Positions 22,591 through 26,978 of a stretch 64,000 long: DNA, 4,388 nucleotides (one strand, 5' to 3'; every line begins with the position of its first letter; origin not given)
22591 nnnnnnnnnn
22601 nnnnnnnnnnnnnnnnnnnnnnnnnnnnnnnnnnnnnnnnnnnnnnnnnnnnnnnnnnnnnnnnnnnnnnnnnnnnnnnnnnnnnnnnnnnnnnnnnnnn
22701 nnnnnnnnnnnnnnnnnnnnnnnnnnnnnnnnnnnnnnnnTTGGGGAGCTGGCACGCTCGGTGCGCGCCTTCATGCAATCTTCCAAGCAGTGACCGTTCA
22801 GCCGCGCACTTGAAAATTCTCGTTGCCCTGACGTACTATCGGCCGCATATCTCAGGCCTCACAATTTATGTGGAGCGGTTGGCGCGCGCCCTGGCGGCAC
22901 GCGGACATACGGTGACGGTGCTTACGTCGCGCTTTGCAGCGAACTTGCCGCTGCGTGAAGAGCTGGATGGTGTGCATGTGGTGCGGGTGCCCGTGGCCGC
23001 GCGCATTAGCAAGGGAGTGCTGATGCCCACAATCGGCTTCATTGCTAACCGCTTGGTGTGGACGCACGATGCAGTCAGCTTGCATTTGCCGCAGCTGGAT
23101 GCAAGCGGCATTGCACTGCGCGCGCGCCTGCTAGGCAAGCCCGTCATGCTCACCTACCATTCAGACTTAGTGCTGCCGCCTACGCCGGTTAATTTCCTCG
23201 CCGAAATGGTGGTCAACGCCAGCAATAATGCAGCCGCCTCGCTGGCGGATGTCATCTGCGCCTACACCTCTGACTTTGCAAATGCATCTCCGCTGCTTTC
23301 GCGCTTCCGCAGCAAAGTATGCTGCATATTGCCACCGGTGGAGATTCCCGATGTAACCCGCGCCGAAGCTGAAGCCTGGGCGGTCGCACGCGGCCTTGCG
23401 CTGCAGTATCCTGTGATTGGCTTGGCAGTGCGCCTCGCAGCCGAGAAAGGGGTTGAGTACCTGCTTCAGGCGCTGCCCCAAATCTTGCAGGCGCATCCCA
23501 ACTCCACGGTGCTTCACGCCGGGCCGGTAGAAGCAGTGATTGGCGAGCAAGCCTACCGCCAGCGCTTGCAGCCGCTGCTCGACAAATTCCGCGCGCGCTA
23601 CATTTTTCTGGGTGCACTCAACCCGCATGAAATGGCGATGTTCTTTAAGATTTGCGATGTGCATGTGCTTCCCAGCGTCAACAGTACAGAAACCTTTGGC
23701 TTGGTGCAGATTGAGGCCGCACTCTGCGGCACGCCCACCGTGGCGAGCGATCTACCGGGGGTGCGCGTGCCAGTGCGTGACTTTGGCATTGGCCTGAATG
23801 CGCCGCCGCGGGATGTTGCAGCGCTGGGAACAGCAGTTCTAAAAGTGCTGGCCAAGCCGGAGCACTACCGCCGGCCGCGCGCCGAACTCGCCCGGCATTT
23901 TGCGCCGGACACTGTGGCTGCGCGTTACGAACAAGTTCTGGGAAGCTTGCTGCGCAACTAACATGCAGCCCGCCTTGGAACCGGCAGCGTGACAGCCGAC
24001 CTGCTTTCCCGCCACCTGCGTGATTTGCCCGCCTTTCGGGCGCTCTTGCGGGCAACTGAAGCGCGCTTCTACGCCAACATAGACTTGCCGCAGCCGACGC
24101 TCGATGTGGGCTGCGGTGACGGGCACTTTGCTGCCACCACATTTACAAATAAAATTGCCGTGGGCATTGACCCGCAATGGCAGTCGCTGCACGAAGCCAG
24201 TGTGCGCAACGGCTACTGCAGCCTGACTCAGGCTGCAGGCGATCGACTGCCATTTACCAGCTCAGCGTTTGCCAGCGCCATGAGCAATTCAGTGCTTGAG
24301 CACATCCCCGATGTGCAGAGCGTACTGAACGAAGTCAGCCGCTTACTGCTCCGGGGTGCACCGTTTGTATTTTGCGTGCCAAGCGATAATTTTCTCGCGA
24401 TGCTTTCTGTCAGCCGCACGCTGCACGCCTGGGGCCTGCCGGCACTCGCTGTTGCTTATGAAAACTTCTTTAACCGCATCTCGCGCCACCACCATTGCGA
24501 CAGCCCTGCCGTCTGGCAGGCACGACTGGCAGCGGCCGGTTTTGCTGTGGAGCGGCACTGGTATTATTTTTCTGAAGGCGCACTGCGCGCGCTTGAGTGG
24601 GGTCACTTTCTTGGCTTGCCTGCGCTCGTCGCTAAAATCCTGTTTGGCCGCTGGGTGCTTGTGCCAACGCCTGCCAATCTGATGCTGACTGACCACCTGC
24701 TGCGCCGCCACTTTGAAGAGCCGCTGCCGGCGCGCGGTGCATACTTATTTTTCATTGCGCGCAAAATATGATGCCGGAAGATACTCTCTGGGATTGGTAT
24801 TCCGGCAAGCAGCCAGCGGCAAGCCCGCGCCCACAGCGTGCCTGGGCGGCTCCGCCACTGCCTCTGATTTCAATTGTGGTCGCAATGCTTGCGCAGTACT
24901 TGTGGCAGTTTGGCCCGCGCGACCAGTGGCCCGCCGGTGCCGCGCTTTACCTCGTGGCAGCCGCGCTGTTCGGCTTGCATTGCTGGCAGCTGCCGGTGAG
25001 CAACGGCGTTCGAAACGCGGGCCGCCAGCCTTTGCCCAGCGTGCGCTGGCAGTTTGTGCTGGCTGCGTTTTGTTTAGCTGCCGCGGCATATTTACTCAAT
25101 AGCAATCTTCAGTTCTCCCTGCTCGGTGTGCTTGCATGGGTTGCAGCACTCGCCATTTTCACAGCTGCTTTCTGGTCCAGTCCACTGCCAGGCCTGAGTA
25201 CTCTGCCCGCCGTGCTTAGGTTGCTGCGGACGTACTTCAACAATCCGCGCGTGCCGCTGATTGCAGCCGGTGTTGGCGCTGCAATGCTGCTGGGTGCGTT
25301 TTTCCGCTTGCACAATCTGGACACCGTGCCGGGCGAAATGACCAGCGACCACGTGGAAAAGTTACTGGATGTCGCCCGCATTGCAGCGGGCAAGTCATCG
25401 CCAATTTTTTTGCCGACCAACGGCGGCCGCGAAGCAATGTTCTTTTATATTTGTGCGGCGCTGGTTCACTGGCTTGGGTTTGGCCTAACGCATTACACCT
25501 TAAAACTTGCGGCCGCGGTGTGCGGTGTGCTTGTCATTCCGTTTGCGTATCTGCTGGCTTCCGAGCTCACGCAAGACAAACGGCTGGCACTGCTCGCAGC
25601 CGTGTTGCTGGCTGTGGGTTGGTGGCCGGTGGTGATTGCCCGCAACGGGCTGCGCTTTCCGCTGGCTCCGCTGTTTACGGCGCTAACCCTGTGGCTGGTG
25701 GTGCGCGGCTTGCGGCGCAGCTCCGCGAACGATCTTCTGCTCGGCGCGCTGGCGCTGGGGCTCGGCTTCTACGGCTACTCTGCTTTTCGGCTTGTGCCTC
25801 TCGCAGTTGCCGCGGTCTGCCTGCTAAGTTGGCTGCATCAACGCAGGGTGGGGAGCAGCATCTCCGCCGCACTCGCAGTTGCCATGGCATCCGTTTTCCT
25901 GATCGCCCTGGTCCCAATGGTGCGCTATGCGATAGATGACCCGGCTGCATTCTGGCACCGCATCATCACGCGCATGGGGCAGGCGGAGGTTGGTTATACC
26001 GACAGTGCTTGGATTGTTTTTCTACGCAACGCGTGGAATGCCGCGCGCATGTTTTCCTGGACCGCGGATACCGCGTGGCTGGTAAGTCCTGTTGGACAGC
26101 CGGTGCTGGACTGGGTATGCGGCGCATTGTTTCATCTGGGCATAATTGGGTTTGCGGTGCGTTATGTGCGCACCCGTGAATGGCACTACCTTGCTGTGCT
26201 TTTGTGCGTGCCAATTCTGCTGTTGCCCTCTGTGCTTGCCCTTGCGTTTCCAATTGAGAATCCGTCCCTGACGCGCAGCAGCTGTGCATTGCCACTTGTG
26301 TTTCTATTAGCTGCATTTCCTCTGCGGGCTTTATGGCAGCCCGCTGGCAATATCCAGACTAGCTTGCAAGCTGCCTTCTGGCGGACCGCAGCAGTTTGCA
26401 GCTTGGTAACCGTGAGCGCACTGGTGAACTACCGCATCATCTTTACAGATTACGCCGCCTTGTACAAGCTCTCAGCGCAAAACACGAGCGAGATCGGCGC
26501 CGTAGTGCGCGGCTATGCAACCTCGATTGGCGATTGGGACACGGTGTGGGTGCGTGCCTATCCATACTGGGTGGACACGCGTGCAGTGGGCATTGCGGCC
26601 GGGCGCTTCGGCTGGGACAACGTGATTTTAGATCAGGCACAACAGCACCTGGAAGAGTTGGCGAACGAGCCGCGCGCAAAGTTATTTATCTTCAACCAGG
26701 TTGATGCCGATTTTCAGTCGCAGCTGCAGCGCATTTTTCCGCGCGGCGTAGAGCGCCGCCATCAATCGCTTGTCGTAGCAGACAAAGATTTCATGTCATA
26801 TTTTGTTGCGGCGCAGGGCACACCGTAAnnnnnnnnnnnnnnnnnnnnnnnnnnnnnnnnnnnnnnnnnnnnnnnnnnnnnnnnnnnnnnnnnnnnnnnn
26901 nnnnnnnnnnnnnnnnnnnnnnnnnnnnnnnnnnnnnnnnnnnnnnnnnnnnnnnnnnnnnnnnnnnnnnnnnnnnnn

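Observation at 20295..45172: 25-kb co-directional array with seven GT-C-like polytopic membrane proteins of unknown function behind a cytoplasmic sugar/lipid module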

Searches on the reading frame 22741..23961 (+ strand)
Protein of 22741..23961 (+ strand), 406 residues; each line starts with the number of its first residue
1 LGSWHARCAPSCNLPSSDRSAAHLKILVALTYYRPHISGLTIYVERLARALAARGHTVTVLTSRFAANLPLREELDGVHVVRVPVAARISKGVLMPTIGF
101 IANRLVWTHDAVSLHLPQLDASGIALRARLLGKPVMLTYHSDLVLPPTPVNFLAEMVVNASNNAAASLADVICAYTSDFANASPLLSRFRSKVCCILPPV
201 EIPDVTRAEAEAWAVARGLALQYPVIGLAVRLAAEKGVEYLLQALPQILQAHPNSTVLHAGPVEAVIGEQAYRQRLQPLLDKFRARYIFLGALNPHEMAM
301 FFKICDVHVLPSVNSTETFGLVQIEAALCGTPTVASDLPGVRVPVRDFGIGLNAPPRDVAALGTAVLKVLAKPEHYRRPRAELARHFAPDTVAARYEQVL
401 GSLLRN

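Call 3: search_protein_families(library=pfam, proteins=[window:22741-23961:+], max_evalue=0.01)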
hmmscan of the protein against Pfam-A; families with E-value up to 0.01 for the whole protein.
window:22741-23961:+ (406 aa): 6 families
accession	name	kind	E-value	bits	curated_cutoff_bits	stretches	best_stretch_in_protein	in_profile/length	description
PF00534.26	Glycos_transf_1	-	5.5e-25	88.3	26.4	1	219-380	11-166/172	Glycosyl transferases group 1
PF13692.12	Glyco_trans_1_4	-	7.4e-21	75.3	27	1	224-371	2-141/142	Glycosyl transferases group 1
PF13579.12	Glyco_trans_4_4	-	3.7e-16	60.3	29.7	1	39-181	2-140/158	Glycosyl transferase 4-like domain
PF13439.12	Glyco_transf_4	-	2.1e-13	51.1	28.5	1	38-178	2-143/170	Glycosyltransferase Family 4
PF20706.3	GT4-conflict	-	1.4e-06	28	26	1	299-341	276-316/385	Family 4 Glycosyltransferase in conflict systems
PF13477.12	Glyco_trans_4_2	-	0.0032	18.1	23.4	1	42-164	11-132/139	Glycosyl transferase 4-like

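Call 4: search_protein_families(library=ncbifam, proteins=[window:22741-23961:+], max_evalue=0.01)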
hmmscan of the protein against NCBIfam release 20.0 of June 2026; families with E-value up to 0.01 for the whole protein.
window:22741-23961:+ (406 aa): 26 families (the best 25 are shown)
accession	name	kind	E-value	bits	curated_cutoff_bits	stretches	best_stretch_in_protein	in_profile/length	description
TIGR03449.1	mycothiol_MshA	equivalog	8.6e-19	67.7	462.5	1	169-386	165-383/406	D-inositol-3-phosphate glycosyltransferase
TIGR04047.1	MSMEG_0565_glyc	hypoth_equivalog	2.2e-16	59.9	259.85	1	214-394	183-365/373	MSMEG_0565 family glycosyltransferase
NF012028.0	PRK15484.1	subfamily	1.5e-14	53.9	618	1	225-400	195-375/380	lipopolysaccharide N-acetylglucosaminyltransferase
NF041876.1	EPS_EpsE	equivalog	2.2e-13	50.2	400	1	230-380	221-373/389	exopolysaccharide biosynthesis GT4 family glycosyltransferase EpsE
TIGR04063.1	stp3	hypoth_equivalog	6.5e-13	48.3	442.05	1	192-388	181-375/397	TIGR04063 family PEP-CTERM/XrtA system glycosyltransferase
TIGR04157.1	glyco_rSAM_CFB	subfamily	9.9e-13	47.8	400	1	225-358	229-352/406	TIGR04157 family glycosyltransferase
TIGR02149.1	glgA_Coryne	subfamily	2.4e-11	43.4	302.4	1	129-378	103-361/391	glycogen synthase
TIGR03999.1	thiol_BshA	equivalog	1.1e-10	41.1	273.7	1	284-401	254-371/375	N-acetyl-alpha-D-glucosaminyl L-malate synthase BshA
NF038229.1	Glyco4_Geo_Pelo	equivalog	4.4e-09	35.8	400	1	168-401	110-334/338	GPMC system family 4 glycosyltransferase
NF007640.0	PRK10307.1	subfamily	1.6e-08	33.9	276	2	204-401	210-398/411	WcaI family glycosyltransferase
NF049988.1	MGlcDAGSynMgs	equivalog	2e-08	34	400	1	228-333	218-316/398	alpha-monoglucosyldiacylglycerol synthase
NF053787.1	GlcN_PG_synth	equivalog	2.6e-08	33.1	480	1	295-395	252-351/361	N-acetylglucosaminyl phosphatidylglycerol synthase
NF038295.1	EPS_HpsP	equivalog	2.7e-08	33.2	550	1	207-388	191-367/388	hormogonium polysaccharide biosynthesis glycosyltransferase HpsP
TIGR02095.1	glgA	subfamily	1e-07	31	328.45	1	222-370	293-439/477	glycogen/starch synthase, ADP-glucose type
TIGR03088.1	stp2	hypoth_equivalog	2.8e-07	29.9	409.05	1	225-402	196-372/374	TIGR03088 family PEP-CTERM/XrtA system glycosyltransferase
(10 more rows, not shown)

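Call 47: search_solved_structures(query=window:22810-23958:+, max_evalue=0.00001)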
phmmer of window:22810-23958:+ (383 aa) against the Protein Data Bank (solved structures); distinct sequences matched with E-value up to 0.00001: 11.
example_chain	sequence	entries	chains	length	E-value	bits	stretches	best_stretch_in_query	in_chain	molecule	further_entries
6kih_A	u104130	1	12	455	3.6e-18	69.2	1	196-354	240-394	Tll1590 protein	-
4n9w_A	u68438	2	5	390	2.1e-09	40.4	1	211-349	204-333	GDP-mannose-dependent alpha-(1-2)-phosphatidylinositol mannosyltransferase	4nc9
2gej_A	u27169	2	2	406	2.4e-09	40.2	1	211-349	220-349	PHOSPHATIDYLINOSITOL MANNOSYLTRANSFERASE (PimA)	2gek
3c4q_A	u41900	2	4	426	6.8e-09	38.7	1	193-357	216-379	Predicted glycosyltransferases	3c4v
3c48_A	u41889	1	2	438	7.2e-09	38.6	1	193-357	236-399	Predicted glycosyltransferases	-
3oka_A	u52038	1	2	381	2.5e-08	36.8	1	193-351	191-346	GDP-mannose-dependent alpha-(1-6)-phosphatidylinositol monomannoside mannosyltransferase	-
3okc_A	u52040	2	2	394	2.6e-08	36.8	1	193-351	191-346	GDP-mannose-dependent alpha-(1-6)-phosphatidylinositol monomannoside mannosyltransferase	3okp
6tvp_A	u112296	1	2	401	5.8e-07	32.3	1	104-330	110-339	Alpha-maltose-1-phosphate synthase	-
5d00_A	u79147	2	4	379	7.8e-07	31.9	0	271-380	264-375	N-acetyl-alpha-D-glucosaminyl L-malate synthase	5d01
5zer_A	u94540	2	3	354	8.9e-06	28.4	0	200-365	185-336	UDP-glucose:tetrahydrobiopterin glucosyltransferase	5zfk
5ze7_B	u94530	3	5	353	9.6e-06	28.3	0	200-364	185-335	UDP-glucose:tetrahydrobiopterin glucosyltransferase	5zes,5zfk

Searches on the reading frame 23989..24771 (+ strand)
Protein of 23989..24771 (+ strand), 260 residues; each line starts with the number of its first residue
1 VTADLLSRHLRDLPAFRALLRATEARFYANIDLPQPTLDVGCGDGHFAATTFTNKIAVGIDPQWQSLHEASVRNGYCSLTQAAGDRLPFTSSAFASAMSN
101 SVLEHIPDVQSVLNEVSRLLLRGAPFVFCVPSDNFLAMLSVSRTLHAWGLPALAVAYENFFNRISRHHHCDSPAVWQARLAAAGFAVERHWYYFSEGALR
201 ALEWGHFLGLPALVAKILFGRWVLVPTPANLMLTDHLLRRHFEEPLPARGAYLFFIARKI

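Call 3: search_protein_families(library=pfam, proteins=[window:23989-24771:+], max_evalue=0.01)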
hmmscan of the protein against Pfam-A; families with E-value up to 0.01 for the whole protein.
window:23989-24771:+ (260 aa): 6 families
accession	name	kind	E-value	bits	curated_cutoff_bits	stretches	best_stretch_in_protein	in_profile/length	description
PF08241.18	Methyltransf_11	-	1.1e-11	45.6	21.2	1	38-127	1-94/95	Methyltransferase domain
PF13489.12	Methyltransf_23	-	3.7e-10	40.2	27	1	21-188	11-162/164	Methyltransferase domain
PF13649.12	Methyltransf_25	-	5.9e-09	36.9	27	1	38-121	2-94/97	Methyltransferase domain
PF13847.12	Methyltransf_31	-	1e-07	32.2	27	1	37-138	7-121/145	Methyltransferase domain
PF08242.18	Methyltransf_12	-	2.3e-07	31.9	30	1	38-124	1-96/98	Methyltransferase domain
PF24675.1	NpmA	-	7.4e-05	22.6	60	1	37-74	27-67/214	16S rRNA (adenine(1408)-N(1))-methyltransferase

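Call 4: search_protein_families(library=ncbifam, proteins=[window:23989-24771:+], max_evalue=0.01)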
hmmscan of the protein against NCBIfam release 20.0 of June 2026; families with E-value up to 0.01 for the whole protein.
window:23989-24771:+ (260 aa): 16 families
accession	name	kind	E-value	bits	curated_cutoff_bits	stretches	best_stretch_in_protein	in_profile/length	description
NF045667.1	MTase_DVU1556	equivalog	8e-14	51.6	155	1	35-188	24-163/213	DVU_1556 family methyltransferase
NF041536.1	ArsM_DUF2284_UU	exception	3.5e-06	25.6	575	1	35-126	78-178/459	arsenite methyltransferase/DUF2284 domain selenoprotein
TIGR02072.1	BioC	equivalog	0.00011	22.1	184.95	1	34-134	35-138/244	malonyl-ACP O-methyltransferase BioC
TIGR01934.1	MenG_MenH_UbiE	subfamily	0.00013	21.3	158.35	1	34-132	40-145/223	ubiquinone/menaquinone biosynthesis methyltransferase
NF047649.1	MTase_UXPK_star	exception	0.00024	20.2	460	1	36-127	80-180/283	methyltransferase/UXPK-star double selenoprotein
TIGR01983.1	UbiG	equivalog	0.00032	20.1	102.95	1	37-129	53-152/228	bifunctional 2-polyprenyl-6-hydroxyphenol methylase/3-demethylubiquinol 3-O-methyltransferase UbiG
NF041537.1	ArsM_AhpD_UU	exception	0.00034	19.5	510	1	37-127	80-179/345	arsenite methyltransferase/AhpD domain selenoprotein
NF040539.1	AST_met_ArsM_2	exception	0.00076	19.4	240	1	79-129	114-164/262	putative arsinothricin biosynthesis methyltransferase ArsM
NF004452.0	PRK05785.1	equivalog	0.0014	18.1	207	1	28-137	46-154/228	hypothetical protein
NF041675.1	sarc_dimgly_tmase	equivalog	0.0026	17.7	550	1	79-131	120-172/278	sarcosine/dimethylglycine N-methyltransferase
NF008300.0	PRK11088.1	equivalog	0.0026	17.3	303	1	36-97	88-155/272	23S rRNA (guanine(745)-N(1))-methyltransferase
NF001244.0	PRK00216.1-5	equivalog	0.0027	17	216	1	34-126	49-151/236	bifunctional demethylmenaquinone methyltransferase/2-methoxy-6-polyprenyl-1,4-benzoquinol methylase UbiE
TIGR00452.1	TIGR00452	equivalog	0.0031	16.4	275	1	37-124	121-215/316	tRNA 5-methoxyuridine(34)/uridine 5-oxyacetic acid(34) synthase CmoB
TIGR04543.1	ketoArg_3Met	equivalog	0.0038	16.4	425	1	35-97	151-212/336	2-ketoarginine methyltransferase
NF001241.0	PRK00216.1-2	equivalog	0.0047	16.6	327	1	37-140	55-159/231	demethylmenaquinone methyltransferase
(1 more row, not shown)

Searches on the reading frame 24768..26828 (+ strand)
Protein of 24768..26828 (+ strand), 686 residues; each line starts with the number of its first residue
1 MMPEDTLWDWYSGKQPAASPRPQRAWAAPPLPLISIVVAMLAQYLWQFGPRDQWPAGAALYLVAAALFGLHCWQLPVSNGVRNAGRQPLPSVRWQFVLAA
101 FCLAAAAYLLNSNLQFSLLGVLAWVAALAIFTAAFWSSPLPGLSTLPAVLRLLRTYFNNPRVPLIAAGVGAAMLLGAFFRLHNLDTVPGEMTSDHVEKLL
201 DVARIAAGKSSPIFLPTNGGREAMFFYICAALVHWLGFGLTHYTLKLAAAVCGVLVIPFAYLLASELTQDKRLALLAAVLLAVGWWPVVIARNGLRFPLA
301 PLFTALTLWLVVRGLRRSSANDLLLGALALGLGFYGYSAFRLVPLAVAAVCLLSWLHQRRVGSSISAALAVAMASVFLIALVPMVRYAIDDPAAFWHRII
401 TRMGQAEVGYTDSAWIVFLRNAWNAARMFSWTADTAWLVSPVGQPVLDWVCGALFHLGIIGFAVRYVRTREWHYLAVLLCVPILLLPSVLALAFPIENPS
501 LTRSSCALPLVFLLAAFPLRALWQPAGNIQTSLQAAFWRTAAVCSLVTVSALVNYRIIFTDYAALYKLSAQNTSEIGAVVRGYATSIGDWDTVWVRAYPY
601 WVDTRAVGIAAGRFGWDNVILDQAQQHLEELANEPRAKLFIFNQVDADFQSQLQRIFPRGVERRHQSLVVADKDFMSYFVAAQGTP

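Call 3: search_protein_families(library=pfam, proteins=[window:24768-26828:+], max_evalue=0.01)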
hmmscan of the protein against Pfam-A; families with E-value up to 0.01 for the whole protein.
window:24768-26828:+ (686 aa): 2 families
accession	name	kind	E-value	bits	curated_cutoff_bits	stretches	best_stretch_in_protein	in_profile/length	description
PF13231.12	PMT_2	-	5.1e-07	30.5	26.1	1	230-377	11-154/160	Dolichyl-phosphate-mannose-protein mannosyltransferase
PF02366.24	PMT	-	0.00068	19.7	22.7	1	236-396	76-242/245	Dolichyl-phosphate-mannose-protein mannosyltransferase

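Call 4: search_protein_families(library=ncbifam, proteins=[window:24768-26828:+], max_evalue=0.01)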
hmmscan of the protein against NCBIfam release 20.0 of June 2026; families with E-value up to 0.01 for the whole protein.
window:24768-26828:+ (686 aa): 0 families
